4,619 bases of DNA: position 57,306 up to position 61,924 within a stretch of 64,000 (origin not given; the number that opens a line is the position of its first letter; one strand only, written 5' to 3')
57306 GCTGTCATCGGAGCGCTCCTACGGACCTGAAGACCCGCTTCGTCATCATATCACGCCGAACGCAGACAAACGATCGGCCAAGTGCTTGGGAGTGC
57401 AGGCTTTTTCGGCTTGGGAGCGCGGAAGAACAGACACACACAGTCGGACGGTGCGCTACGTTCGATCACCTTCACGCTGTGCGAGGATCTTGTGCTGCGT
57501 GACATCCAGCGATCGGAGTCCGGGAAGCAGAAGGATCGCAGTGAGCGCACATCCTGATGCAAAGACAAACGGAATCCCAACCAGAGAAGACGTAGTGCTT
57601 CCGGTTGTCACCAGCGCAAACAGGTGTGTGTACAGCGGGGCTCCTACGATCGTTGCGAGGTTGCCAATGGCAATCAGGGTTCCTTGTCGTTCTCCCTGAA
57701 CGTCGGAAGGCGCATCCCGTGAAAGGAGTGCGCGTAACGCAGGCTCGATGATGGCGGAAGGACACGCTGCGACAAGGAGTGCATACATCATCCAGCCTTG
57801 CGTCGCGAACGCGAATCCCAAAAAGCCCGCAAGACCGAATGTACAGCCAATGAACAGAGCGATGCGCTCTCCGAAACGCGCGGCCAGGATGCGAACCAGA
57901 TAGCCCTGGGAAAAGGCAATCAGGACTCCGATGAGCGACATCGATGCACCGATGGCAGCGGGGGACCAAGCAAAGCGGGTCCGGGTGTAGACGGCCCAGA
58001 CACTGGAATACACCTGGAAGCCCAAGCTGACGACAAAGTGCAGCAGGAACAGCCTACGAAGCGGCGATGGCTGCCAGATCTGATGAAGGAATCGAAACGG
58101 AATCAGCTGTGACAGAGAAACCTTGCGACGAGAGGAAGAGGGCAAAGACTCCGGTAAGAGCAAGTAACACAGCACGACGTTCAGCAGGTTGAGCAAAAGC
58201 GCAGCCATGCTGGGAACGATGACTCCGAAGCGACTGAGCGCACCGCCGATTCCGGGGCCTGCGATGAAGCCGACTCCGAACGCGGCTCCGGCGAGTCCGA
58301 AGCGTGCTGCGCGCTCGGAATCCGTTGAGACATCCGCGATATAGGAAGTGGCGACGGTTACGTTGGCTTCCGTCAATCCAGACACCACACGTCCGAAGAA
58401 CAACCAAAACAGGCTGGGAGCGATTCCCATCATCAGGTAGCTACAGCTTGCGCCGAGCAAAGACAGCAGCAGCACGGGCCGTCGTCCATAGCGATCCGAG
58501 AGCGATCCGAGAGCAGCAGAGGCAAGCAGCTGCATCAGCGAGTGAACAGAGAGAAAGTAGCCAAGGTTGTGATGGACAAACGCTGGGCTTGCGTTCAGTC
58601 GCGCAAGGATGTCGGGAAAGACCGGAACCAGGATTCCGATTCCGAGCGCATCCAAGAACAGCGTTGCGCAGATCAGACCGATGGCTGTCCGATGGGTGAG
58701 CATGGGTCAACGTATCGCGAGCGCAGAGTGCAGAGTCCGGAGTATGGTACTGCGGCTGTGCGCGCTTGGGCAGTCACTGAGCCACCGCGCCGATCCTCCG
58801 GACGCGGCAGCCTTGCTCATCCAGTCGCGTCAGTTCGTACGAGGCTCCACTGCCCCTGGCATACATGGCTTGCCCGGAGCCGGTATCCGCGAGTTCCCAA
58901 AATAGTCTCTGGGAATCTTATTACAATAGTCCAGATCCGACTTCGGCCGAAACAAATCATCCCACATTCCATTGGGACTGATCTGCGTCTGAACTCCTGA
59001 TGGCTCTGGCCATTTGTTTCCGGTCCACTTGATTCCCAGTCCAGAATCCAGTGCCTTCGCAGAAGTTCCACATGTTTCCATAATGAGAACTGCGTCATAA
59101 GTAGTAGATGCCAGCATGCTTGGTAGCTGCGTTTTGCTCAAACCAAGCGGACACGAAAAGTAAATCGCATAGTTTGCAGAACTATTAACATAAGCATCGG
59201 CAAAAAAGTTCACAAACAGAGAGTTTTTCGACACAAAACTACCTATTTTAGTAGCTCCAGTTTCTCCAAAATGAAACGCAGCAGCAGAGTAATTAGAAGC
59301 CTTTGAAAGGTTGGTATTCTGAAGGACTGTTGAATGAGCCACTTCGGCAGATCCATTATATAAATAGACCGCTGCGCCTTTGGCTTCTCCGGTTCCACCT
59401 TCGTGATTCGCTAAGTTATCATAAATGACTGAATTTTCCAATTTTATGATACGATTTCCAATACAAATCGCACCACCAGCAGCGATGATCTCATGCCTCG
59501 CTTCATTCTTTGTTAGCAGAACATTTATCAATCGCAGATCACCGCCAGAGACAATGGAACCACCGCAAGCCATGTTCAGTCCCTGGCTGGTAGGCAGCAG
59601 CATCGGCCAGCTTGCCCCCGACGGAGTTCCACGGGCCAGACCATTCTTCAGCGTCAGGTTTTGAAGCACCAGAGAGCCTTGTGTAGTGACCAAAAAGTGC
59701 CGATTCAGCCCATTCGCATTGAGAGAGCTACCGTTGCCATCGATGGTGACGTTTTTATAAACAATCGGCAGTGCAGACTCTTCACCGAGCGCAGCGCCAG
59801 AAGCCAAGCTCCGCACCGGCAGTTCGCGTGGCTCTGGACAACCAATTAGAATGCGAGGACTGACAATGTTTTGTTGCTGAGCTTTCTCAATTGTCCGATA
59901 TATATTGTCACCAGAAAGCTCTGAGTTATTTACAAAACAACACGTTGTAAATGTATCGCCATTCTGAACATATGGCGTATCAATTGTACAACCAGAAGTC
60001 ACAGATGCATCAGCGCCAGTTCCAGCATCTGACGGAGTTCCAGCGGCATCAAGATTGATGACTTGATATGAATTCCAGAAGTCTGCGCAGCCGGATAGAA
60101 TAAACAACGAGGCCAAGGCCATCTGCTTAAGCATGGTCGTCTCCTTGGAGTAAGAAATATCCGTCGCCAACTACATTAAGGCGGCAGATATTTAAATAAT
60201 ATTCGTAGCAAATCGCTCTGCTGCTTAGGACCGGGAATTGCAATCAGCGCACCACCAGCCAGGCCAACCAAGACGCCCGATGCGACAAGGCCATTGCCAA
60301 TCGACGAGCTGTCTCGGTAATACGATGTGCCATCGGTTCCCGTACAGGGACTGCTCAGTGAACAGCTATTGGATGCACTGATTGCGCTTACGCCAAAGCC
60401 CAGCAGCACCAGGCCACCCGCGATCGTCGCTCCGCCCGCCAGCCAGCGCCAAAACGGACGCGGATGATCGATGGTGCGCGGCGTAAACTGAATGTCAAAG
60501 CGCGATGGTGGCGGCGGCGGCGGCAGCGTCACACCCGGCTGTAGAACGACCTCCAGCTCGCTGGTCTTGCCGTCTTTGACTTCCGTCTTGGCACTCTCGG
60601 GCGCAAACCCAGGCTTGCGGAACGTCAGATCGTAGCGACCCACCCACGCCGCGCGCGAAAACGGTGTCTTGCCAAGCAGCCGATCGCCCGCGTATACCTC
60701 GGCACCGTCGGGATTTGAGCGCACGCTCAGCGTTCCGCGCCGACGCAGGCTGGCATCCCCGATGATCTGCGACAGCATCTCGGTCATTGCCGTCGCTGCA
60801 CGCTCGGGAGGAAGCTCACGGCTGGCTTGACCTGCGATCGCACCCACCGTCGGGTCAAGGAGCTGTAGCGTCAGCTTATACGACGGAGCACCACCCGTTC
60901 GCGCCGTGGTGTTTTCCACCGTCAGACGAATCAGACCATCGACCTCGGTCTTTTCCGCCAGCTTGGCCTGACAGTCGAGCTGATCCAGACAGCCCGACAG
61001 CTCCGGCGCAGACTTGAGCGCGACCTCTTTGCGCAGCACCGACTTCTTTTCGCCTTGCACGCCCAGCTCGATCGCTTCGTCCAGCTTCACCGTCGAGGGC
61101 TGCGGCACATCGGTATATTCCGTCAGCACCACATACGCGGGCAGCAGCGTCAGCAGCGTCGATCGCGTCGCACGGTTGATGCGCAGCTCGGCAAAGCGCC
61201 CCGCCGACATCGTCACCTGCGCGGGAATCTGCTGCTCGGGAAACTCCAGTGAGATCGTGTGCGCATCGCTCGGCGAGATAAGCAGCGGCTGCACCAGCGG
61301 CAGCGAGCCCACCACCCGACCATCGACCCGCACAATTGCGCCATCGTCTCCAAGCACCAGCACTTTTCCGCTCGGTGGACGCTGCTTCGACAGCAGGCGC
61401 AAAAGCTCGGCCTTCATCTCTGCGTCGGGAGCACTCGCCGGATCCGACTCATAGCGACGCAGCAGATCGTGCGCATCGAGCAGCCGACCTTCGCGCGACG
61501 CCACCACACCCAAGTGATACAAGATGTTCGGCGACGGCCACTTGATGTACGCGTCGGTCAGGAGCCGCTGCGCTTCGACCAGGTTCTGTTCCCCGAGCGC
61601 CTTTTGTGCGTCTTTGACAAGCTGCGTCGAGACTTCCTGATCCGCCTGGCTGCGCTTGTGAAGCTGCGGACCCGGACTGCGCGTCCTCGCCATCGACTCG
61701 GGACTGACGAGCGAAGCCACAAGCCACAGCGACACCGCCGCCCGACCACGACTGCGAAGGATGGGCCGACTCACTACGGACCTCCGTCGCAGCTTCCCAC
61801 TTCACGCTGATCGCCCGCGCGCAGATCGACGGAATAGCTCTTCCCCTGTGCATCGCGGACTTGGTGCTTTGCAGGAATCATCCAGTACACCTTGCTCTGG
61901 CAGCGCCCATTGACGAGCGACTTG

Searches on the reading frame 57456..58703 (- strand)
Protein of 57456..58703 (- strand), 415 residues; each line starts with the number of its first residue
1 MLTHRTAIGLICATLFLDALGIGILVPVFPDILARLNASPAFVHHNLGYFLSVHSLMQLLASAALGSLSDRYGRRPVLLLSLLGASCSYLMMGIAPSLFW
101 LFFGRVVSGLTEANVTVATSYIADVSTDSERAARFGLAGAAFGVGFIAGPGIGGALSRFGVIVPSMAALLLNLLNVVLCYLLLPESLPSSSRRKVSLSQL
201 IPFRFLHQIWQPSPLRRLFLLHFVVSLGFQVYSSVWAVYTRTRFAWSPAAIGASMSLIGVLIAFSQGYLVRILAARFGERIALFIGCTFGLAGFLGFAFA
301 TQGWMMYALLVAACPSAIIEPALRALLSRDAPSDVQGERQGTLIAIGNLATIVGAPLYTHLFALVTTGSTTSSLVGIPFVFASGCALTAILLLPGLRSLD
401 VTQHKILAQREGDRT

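Call 30: search_protein_families(library=pfam, proteins=[window:57456-58703:-], max_evalue=0.001)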
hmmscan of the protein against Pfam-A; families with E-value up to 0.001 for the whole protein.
window:57456-58703:- (415 aa): 3 families
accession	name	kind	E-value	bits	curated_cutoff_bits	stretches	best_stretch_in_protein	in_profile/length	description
PF07690.21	MFS_1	-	5.6e-49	167.3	33.4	2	12-355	2-347/347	Major Facilitator Superfamily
PF00083.30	Sugar_tr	-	2.6e-09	36.9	22.3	1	46-186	47-194/452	Sugar (and other) transporter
PF12832.13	MFS_1_like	-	0.00058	19.4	25.2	1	21-156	227-361/373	MFS_1 like family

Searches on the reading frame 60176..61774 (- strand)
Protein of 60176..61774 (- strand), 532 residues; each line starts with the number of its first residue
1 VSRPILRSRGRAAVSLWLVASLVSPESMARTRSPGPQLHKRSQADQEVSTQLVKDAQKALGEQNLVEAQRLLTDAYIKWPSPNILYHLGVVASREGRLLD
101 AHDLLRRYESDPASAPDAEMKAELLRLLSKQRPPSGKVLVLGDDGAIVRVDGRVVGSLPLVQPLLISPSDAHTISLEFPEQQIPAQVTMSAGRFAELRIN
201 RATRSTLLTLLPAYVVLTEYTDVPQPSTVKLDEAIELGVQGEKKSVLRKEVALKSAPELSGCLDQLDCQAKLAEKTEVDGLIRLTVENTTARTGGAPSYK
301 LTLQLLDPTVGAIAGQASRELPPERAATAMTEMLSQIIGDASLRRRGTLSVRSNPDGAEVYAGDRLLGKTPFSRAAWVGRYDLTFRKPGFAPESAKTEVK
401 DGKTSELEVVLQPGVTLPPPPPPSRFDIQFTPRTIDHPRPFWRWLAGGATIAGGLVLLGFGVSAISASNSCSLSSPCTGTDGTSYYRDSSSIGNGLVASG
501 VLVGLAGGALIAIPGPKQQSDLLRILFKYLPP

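Call 67: search_protein_families(library=pfam, proteins=[window:60176-61774:-], max_evalue=0.01)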
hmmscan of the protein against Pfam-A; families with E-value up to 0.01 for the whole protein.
window:60176-61774:- (532 aa): 2 families
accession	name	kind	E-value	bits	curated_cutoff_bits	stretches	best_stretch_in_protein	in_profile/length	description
PF08308.17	PEGA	-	9.1e-14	51.6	20.8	1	347-413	2-69/71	PEGA domain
PF13620.12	CarboxypepD_reg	-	0.0036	18.1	32.3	1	378-412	47-82/82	Carboxypeptidase regulatory-like domain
